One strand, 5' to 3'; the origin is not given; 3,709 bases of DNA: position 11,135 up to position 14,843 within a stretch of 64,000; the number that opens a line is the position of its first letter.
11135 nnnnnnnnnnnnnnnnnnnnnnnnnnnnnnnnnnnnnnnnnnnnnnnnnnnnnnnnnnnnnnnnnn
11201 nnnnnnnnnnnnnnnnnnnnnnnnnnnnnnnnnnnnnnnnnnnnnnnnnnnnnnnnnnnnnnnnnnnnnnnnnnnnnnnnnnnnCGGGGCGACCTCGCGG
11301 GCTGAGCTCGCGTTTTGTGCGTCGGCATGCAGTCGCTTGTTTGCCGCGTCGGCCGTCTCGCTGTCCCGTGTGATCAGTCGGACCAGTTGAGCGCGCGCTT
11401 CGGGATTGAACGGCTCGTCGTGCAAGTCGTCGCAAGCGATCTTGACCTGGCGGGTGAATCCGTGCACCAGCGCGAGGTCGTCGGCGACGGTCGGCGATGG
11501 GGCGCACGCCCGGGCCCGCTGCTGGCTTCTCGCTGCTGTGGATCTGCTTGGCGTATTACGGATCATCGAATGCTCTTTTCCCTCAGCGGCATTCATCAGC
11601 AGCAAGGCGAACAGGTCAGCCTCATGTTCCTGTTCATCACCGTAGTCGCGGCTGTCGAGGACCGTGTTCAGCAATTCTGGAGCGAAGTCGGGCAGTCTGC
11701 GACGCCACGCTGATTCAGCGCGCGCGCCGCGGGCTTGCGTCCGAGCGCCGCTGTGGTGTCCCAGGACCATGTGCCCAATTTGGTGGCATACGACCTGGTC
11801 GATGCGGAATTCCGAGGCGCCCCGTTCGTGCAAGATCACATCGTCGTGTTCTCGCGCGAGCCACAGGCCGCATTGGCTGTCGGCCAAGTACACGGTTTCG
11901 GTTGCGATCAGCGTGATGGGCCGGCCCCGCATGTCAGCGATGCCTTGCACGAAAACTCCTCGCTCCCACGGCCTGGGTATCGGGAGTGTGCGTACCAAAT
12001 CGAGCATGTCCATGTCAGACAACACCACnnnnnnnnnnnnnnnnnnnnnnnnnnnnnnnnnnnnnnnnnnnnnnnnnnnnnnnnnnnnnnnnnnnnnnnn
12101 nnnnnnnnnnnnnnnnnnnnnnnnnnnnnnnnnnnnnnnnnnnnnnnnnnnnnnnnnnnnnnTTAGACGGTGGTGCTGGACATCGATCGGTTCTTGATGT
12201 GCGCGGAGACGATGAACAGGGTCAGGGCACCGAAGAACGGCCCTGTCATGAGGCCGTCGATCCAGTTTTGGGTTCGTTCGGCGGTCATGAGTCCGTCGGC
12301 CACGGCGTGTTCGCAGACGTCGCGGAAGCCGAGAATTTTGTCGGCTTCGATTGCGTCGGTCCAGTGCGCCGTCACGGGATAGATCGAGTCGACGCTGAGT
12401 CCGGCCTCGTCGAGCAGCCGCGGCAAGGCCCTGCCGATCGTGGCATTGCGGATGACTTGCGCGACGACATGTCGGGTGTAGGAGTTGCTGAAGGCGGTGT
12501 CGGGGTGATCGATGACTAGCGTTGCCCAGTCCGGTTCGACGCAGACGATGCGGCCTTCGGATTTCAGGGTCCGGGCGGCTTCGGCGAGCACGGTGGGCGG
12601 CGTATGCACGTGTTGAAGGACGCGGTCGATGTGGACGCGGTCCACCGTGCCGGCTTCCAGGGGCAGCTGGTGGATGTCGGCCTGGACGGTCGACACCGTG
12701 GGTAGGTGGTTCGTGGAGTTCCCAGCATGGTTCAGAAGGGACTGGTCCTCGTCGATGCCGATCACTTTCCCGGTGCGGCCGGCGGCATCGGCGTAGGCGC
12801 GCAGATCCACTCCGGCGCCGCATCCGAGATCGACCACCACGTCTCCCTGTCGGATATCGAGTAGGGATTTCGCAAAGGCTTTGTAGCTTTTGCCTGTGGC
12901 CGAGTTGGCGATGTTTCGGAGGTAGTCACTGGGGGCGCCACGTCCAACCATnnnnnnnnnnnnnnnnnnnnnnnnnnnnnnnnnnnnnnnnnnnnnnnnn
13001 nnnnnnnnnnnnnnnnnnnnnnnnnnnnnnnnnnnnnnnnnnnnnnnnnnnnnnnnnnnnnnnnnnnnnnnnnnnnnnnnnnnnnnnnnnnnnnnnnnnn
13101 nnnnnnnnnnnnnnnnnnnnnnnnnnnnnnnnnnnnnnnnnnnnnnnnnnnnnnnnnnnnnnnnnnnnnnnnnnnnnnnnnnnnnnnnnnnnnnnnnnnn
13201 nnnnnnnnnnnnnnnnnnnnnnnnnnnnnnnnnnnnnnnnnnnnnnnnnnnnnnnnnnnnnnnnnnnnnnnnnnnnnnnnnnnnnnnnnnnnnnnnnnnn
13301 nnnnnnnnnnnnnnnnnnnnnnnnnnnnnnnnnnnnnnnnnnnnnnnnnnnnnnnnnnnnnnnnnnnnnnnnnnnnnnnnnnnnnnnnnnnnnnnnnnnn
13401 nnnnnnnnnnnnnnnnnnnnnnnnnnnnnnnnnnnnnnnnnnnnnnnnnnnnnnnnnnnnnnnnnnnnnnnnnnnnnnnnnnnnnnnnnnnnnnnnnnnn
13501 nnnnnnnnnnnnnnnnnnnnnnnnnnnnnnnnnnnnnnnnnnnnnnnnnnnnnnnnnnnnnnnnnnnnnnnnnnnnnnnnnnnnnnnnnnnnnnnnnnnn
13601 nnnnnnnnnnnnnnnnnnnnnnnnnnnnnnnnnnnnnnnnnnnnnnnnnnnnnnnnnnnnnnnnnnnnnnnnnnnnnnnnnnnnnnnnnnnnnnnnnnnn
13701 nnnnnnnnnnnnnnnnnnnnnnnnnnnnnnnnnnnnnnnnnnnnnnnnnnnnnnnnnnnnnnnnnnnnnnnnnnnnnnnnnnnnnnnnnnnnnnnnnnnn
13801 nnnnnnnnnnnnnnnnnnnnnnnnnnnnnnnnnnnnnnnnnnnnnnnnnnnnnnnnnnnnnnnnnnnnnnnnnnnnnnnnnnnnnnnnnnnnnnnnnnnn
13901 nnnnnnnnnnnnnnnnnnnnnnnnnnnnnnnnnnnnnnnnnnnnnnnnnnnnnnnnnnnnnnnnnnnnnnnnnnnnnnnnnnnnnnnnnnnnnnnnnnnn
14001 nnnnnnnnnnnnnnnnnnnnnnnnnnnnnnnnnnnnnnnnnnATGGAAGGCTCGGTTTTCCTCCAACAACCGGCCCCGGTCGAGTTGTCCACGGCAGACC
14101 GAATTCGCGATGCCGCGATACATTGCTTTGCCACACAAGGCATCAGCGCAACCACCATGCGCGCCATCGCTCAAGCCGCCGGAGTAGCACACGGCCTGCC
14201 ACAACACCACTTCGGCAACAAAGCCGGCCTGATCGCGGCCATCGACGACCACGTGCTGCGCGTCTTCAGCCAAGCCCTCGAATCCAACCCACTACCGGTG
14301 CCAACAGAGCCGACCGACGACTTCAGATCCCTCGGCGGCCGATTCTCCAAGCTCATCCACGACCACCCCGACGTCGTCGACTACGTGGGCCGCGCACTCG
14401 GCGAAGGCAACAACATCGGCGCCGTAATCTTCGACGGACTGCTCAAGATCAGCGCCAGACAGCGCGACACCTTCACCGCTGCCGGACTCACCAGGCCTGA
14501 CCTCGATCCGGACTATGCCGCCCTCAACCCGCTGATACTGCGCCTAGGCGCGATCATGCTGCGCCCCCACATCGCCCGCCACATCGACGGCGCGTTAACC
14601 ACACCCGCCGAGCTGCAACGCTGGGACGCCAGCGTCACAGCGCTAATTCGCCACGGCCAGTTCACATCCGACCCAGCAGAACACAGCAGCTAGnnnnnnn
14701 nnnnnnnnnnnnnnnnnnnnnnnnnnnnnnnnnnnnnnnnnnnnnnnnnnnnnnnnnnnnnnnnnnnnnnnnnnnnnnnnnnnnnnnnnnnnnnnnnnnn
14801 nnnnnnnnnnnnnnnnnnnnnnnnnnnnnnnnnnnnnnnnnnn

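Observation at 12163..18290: TetR / P450 / ThiF-E1-like-nitroreductase fusion / SAM-methyltransferase / dienelactone-hydrolase islet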

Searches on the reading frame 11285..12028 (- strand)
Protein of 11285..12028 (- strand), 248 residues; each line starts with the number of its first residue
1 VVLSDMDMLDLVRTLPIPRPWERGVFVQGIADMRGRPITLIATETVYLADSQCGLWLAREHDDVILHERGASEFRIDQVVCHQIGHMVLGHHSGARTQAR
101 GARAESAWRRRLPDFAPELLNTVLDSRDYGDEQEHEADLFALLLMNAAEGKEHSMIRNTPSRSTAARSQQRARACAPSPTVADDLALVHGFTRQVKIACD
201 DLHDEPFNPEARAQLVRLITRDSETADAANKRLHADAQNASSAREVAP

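Call 30: search_protein_families(library=pfam, proteins=[window:11285-12028:-], max_evalue=0.01)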
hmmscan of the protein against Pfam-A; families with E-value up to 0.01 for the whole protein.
seq(248 aa): 1 family
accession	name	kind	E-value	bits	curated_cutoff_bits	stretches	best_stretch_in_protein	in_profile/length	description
PF06114.19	Peptidase_M78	-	0.0099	16.1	22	0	61-104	28-70/123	IrrE N-terminal-like domain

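Call 31: search_protein_families(library=ncbifam, proteins=[window:11285-12028:-], max_evalue=0.01)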
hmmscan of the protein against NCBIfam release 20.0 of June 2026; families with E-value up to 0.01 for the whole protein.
seq(248 aa): 0 families

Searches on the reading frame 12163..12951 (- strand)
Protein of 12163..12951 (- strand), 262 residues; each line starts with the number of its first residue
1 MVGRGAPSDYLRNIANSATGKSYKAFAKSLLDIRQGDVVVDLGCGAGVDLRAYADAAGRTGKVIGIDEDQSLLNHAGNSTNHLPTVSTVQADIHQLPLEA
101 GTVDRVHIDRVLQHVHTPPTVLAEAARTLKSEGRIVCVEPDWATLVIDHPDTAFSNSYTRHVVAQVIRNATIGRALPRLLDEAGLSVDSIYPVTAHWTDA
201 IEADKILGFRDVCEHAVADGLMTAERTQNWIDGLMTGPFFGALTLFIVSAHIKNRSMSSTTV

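Call 7: search_protein_families(library=pfam, proteins=[window:12163-12951:-], max_evalue=0.01)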
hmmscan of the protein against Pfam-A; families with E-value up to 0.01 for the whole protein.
window:12163-12951:- (262 aa): 10 families
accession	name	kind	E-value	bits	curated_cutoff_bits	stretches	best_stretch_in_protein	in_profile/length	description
PF08241.18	Methyltransf_11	-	5.2e-18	65.9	21.2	1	40-137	1-95/95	Methyltransferase domain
PF13847.12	Methyltransf_31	-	2.4e-17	63.4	27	1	34-145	2-117/145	Methyltransferase domain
PF13649.12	Methyltransf_25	-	2.4e-16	60.6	27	1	39-133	1-97/97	Methyltransferase domain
PF01209.24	Ubie_methyltran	-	2.6e-12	47.1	20.1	1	20-154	32-166/233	ubiE/COQ5 methyltransferase family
PF13489.12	Methyltransf_23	-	4.4e-12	46.5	27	1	31-189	17-163/164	Methyltransferase domain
PF08242.18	Methyltransf_12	-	1.2e-10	42.4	30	1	40-135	1-98/98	Methyltransferase domain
PF01135.25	PCMT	-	1.3e-05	25.5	20.3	1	23-94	61-134/210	Protein-L-isoaspartate(D-aspartate) O-methyltransferase (PCMT)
PF07021.18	MetW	-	0.00016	21.8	21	1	33-128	11-101/193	Methionine biosynthesis protein MetW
PF05175.20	MTS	-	0.006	16.7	23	0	34-138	30-139/170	Methyltransferase small domain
PF08003.17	Methyltransf_9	-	0.0066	15.9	23.8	1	35-137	115-217/315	Protein of unknown function (DUF1698)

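Call 8: search_protein_families(library=ncbifam, proteins=[window:12163-12951:-], max_evalue=0.01)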
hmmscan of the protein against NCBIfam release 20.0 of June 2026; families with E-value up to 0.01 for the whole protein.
window:12163-12951:- (262 aa): 43 families (the best 25 are shown)
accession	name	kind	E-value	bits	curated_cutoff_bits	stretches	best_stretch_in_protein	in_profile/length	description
NF008823.0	PRK11873.1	subfamily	4.5e-18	65.7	263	1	30-137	72-181/272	arsenite methyltransferase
NF045667.1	MTase_DVU1556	equivalog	2.2e-15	56.7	155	1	29-137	16-119/213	DVU_1556 family methyltransferase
NF047649.1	MTase_UXPK_star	exception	4.2e-15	55.5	460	1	29-139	71-183/283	methyltransferase/UXPK-star double selenoprotein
NF001244.0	PRK00216.1-5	equivalog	1.2e-14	54.2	216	1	21-166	34-179/236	bifunctional demethylmenaquinone methyltransferase/2-methoxy-6-polyprenyl-1,4-benzoquinol methylase UbiE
NF001243.0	PRK00216.1-4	equivalog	4.1e-14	52.5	235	1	10-146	22-160/237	demethylmenaquinone methyltransferase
TIGR01934.1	MenG_MenH_UbiE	subfamily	4.5e-14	52.3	158.35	1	23-166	27-167/223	ubiquinone/menaquinone biosynthesis methyltransferase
NF041536.1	ArsM_DUF2284_UU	exception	1.2e-13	50.2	575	1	29-138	70-181/459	arsenite methyltransferase/DUF2284 domain selenoprotein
NF041537.1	ArsM_AhpD_UU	exception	1.5e-13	50.3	510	1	29-137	70-180/345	arsenite methyltransferase/AhpD domain selenoprotein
NF001240.0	PRK00216.1-1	equivalog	5.5e-13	48.5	378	1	14-140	42-171/251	bifunctional demethylmenaquinone methyltransferase/2-methoxy-6-polyprenyl-1,4-benzoquinol methylase UbiE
TIGR02752.1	MenG_heptapren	equivalog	1.6e-12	47.4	419.85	1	21-146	31-158/231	demethylmenaquinone methyltransferase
NF001241.0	PRK00216.1-2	equivalog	2e-10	40.7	327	1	18-166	34-173/231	demethylmenaquinone methyltransferase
NF052510.1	methyltran_MpqE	exception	1.1e-09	38.1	335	1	22-139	33-153/234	methyl-plastoquinone biosynthesis methyltransferase MpqE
TIGR02072.1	BioC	equivalog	1.8e-09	37.8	184.95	1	35-137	34-132/244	malonyl-ACP O-methyltransferase BioC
NF043040.1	corrin_prot_MT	hypoth_equivalog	1.9e-09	37.3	180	1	6-139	11-149/216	corrinoid protein-associated methyltransferase CpaM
TIGR01983.1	UbiG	equivalog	4.2e-09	36.1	102.95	1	35-136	49-150/228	bifunctional 2-polyprenyl-6-hydroxyphenol methylase/3-demethylubiquinol 3-O-methyltransferase UbiG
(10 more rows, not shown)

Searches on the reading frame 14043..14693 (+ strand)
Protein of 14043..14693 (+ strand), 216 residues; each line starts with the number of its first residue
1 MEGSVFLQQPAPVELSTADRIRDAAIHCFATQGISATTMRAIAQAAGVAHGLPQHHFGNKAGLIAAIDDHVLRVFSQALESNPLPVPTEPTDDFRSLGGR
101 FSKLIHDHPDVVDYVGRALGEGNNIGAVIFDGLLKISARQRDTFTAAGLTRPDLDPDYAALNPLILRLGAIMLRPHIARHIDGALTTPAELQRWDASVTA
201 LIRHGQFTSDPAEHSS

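Call 7: search_protein_families(library=pfam, proteins=[window:14043-14693:+], max_evalue=0.01)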
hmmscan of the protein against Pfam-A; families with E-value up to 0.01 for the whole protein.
window:14043-14693:+ (216 aa): 2 families
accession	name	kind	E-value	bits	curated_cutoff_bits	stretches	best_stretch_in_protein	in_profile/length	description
PF00440.29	TetR_N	-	8.2e-14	51.6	24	1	21-67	1-47/47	Bacterial regulatory proteins, tetR family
PF17933.6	TetR_C_25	-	0.0031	18.3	26.4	1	110-184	5-78/106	Tetracyclin repressor-like, C-terminal domain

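Call 8: search_protein_families(library=ncbifam, proteins=[window:14043-14693:+], max_evalue=0.01)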
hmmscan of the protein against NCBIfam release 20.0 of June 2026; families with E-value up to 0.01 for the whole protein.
window:14043-14693:+ (216 aa): 14 families
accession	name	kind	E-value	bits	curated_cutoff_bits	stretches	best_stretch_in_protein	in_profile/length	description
TIGR03384.1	betaine_BetI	equivalog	7.8e-11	42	201.3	1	19-81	11-73/189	choline-binding transcriptional repressor BetI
NF001978.0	PRK00767.1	equivalog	2.4e-10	40.5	118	1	21-81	14-74/197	transcriptional regulator BetI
NF007949.0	PRK10668.1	equivalog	2.3e-09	37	271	1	17-67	12-62/216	multidrug efflux transporter transcriptional repressor AcrR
NF051852.1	efflux_TF_MtrR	exception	7.9e-09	35.6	280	1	17-81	11-75/205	multidrug efflux system transcriptional repressor MtrR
NF053516.1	TranRepPrsAVib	equivalog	1.2e-08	35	300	1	16-81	6-71/208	TetR family transcriptional repressor PsrA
NF007430.0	PRK09975.1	equivalog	4e-08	32.7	274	1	16-67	11-62/220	acrEF/envCD operon transcriptional regulator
NF037937.1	septum_RefZ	equivalog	8.2e-08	32.4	180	1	19-81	2-64/195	forespore capture DNA-binding protein RefZ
NF041196.1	ScbR_bind_reg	equivalog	1.2e-05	25.6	150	1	17-80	7-70/191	ScbR family autoregulator-binding transcription factor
TIGR03968.1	mycofact_TetR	equivalog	2.1e-05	24.2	224.9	1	15-65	8-58/190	mycofactocin system transcriptional regulator MftR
NF011572.0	PRK14996.1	equivalog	3.5e-05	23.8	144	1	19-66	11-58/192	TetR family transcriptional regulator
NF053878.1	FATransRegFadRBac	equivalog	0.0014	18.4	200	1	19-79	6-66/190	fatty acid metabolism transcriptional regulator FadR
NF033703.1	transcr_KstR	equivalog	0.0023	17.6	280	1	19-117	10-107/185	cholesterol catabolism transcriptional regulator KstR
TIGR03613.1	RutR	equivalog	0.0036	17.2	368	1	20-79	12-71/202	pyrimidine utilization regulatory protein R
NF053731.1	TransRegFasRMycb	equivalog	0.0041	16.9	330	1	23-73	18-69/199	HTH-type transcriptional activator FasR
